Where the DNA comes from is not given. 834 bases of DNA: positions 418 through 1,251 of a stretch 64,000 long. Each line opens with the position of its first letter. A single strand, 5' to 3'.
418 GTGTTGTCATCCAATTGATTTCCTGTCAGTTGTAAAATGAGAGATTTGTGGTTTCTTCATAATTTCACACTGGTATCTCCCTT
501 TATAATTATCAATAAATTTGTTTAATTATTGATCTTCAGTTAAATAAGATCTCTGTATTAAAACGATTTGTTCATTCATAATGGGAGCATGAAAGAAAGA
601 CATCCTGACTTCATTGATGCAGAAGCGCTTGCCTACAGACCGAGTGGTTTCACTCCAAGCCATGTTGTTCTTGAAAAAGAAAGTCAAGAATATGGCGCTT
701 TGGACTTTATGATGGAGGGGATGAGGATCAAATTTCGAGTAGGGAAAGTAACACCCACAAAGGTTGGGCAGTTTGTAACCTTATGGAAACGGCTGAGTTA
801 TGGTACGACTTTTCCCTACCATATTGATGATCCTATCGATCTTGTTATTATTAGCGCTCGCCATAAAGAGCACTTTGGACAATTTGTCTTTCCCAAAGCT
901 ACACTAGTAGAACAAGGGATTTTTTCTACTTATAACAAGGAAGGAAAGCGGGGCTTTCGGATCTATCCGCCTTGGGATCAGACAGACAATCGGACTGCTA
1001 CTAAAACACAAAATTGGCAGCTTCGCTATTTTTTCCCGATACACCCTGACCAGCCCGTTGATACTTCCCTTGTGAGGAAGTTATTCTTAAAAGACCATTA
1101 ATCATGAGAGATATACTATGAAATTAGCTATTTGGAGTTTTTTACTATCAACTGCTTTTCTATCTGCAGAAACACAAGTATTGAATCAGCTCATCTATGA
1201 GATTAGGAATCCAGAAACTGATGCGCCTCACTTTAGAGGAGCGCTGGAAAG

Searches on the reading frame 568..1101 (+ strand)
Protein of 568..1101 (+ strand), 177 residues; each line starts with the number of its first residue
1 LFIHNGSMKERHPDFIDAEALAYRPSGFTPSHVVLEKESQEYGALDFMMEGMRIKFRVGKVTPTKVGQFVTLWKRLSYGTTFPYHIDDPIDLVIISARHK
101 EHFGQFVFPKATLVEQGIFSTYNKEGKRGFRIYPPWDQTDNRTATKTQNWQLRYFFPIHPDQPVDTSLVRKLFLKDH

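Call 49: search_protein_families(library=pfam, alignment_id=A6, max_evalue=0.00001)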
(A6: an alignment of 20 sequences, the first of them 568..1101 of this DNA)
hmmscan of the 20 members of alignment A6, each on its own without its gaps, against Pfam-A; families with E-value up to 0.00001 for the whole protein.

A. member 1, window:568-1101:+ (177 aa): 1 family
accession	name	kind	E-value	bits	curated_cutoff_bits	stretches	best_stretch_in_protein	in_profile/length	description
PF08877.16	MepB-like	-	3.3e-48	162.9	27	1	36-156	1-121/122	MepB-like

B. families by the number of members that match (of 20 scanned): 35 families (the first 25 are shown)
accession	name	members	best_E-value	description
PF01636.29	APH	2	1.1e-35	Phosphotransferase enzyme family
PF14681.12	UPRTase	1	7.1e-54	Uracil phosphoribosyltransferase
PF00005.33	ABC_tran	1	1.2e-49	ABC transporter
PF08877.16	MepB-like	1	3.3e-48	MepB-like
PF07994.18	NAD_binding_5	1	1.3e-47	Myo-inositol-1-phosphate synthase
PF11208.13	DUF2992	1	4.2e-39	Protein of unknown function (DUF2992)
PF01658.22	Inos-1-P_synth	1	9.6e-35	Myo-inositol-1-phosphate synthase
PF22769.1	DCD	1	4.8e-27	dCTP deaminase-like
PF13416.11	SBP_bac_8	1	7.7e-26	Bacterial extracellular solute-binding protein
PF02541.22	Ppx-GppA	1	1.6e-20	Ppx/GppA phosphatase family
PF01547.30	SBP_bac_1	1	1.9e-20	Bacterial extracellular solute-binding protein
PF13411.12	MerR_1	1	5.1e-20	MerR HTH family regulatory protein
PF07739.18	TipAS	1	5.1e-18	TipAS antibiotic-recognition domain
PF00153.32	Mito_carr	1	5.9e-18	Mitochondrial carrier protein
PF01878.24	EVE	1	2.3e-16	EVE domain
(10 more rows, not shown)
